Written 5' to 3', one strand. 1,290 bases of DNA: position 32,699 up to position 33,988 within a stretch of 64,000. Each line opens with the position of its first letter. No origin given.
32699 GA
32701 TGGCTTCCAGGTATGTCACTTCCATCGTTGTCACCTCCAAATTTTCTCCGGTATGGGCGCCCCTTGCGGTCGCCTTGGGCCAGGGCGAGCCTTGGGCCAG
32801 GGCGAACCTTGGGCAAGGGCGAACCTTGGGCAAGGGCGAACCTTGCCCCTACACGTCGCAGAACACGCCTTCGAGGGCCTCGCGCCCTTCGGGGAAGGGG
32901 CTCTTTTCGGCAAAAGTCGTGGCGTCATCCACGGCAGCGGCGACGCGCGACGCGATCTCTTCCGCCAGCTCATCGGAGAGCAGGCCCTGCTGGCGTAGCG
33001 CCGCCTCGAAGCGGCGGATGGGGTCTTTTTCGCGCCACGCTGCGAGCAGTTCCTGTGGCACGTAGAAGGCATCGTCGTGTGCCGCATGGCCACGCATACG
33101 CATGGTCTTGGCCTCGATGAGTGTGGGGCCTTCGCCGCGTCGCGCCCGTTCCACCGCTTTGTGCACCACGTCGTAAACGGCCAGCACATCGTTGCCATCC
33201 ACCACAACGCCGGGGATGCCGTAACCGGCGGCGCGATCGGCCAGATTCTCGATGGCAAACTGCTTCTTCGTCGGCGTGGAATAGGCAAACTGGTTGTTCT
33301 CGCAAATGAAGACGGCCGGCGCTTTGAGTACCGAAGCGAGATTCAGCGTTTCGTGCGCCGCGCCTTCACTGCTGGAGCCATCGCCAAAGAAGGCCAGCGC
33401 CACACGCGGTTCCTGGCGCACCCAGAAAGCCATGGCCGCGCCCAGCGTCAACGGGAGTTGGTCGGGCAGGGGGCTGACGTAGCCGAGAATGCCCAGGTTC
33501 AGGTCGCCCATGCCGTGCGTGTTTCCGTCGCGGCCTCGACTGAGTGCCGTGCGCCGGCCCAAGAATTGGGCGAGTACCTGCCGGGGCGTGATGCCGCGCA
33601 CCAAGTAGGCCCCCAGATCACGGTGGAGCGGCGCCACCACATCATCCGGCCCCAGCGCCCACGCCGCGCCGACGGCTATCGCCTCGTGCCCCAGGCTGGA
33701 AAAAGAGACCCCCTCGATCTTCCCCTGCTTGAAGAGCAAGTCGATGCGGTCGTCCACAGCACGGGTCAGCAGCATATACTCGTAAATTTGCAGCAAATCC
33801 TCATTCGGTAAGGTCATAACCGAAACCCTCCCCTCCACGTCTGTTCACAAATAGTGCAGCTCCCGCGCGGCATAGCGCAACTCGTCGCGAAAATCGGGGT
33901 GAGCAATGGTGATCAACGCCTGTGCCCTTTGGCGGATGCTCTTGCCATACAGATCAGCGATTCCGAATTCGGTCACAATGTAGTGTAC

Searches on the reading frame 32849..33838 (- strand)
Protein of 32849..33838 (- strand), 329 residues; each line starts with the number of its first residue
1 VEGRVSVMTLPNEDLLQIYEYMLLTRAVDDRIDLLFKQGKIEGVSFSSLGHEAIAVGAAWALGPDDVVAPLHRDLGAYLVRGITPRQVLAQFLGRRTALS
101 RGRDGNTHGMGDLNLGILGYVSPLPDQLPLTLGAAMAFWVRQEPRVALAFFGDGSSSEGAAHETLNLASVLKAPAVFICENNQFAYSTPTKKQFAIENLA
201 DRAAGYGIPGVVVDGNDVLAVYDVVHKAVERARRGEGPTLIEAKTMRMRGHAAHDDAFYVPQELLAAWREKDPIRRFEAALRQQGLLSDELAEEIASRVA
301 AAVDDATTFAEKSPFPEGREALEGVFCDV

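Call 32: search_protein_families(library=pfam, proteins=[window:32849-33838:-])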
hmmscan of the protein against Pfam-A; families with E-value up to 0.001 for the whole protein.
window:32849-33838:- (329 aa): 4 families
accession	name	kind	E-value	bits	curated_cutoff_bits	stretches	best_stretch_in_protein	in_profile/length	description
PF00676.26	E1_dh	-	1.2e-81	274.4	22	1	22-316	4-297/300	Dehydrogenase E1 component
PF00456.26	Transketolase_N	-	1.6e-06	27.8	22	1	148-248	148-246/334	Transketolase, thiamine diphosphate binding domain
PF13292.11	DXP_synthase_N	-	9.4e-05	22.2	21.2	1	130-188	119-177/274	1-deoxy-D-xylulose-5-phosphate synthase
PF02775.26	TPP_enzyme_C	-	0.00016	21.9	21.9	0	128-242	34-150/151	Thiamine pyrophosphate enzyme, C-terminal TPP binding domain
